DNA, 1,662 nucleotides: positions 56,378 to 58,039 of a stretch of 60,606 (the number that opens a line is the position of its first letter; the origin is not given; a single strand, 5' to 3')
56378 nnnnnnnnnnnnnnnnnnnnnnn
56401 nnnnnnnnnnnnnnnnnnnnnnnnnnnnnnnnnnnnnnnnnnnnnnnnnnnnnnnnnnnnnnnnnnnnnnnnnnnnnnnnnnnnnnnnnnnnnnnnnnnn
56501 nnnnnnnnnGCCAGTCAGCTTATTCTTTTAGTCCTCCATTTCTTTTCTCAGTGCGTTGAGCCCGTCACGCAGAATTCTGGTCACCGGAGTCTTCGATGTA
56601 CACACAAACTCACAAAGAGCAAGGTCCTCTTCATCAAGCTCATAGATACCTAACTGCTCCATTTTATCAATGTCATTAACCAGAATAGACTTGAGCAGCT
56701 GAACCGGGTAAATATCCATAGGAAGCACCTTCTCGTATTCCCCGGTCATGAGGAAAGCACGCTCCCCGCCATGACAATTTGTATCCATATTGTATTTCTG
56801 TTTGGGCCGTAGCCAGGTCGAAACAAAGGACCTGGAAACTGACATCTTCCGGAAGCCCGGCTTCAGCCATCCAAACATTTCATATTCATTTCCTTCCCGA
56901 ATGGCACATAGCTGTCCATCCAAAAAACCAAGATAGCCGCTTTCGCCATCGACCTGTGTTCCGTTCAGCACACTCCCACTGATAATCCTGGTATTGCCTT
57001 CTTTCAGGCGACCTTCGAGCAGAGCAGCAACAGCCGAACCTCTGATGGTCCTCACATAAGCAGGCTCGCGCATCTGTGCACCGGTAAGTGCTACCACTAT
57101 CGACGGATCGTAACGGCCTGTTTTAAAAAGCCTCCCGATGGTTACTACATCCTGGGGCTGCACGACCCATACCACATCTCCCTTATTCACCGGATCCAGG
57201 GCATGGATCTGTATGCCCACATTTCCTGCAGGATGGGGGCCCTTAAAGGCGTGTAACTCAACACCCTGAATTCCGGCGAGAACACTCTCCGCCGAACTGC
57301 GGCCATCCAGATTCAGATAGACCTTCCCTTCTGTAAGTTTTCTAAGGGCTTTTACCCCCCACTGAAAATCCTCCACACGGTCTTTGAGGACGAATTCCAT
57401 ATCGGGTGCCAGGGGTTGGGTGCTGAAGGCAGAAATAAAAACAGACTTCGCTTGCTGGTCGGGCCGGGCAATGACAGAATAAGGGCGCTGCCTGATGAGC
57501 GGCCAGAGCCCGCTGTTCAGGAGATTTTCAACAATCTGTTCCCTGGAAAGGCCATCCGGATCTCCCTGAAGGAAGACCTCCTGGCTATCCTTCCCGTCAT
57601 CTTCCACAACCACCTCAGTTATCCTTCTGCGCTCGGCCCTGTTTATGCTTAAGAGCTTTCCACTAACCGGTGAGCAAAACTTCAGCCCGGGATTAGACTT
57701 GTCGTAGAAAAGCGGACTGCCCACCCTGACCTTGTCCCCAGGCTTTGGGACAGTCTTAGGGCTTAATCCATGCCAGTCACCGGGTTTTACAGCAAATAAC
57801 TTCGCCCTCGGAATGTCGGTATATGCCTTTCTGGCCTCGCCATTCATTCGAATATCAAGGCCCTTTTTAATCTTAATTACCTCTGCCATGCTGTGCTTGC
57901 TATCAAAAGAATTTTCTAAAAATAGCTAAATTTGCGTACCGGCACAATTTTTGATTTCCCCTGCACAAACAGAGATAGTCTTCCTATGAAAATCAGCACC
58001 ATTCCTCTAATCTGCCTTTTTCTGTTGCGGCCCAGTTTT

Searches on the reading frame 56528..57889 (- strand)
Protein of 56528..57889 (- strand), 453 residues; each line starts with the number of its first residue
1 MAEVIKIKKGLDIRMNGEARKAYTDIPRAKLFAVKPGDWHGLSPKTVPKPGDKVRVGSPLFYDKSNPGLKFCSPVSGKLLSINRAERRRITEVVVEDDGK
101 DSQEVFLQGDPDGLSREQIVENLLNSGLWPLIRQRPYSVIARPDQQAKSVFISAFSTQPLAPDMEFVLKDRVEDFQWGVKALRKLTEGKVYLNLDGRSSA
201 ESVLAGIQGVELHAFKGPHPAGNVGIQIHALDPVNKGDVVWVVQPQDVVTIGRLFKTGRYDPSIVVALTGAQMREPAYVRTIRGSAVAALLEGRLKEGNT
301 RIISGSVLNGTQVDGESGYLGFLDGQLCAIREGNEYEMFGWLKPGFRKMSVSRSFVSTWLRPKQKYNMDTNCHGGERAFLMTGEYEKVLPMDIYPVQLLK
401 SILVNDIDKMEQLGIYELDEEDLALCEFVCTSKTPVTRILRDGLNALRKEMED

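Call 33: search_protein_families(library=ncbifam, proteins=[window:56528-57889:-], max_evalue=0.001)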
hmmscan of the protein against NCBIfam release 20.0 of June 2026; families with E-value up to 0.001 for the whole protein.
window:56528-57889:- (453 aa): 7 families
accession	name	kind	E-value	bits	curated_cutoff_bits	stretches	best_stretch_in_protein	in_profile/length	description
NF003761.0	PRK05352.1-4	equivalog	3.5e-174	579.7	450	1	1-451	1-448/449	Na(+)-translocating NADH-quinone reductase subunit A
TIGR01936.1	nqrA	equivalog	7e-150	499.8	321.05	1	5-451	1-446/446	NADH:ubiquinone reductase (Na(+)-transporting) subunit A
NF003759.0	PRK05352.1-2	equivalog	1.2e-135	452.7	505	1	4-450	1-446/447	Na(+)-translocating NADH-quinone reductase subunit A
NF003762.0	PRK05352.1-5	equivalog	2.5e-105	352.6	819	1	5-450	2-443/444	Na(+)-translocating NADH-quinone reductase subunit A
NF003758.0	PRK05352.1-1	equivalog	1.8e-60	205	850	1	5-450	3-459/468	Na(+)-translocating NADH-quinone reductase subunit A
TIGR01945.1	rnfC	subfamily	1.8e-09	36.7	245.95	1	32-313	31-335/435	RnfABCDGE type electron transport complex subunit C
NF003454.1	PRK05035.1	equivalog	2.5e-05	23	345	0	41-313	42-338/556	electron transport complex subunit RsxC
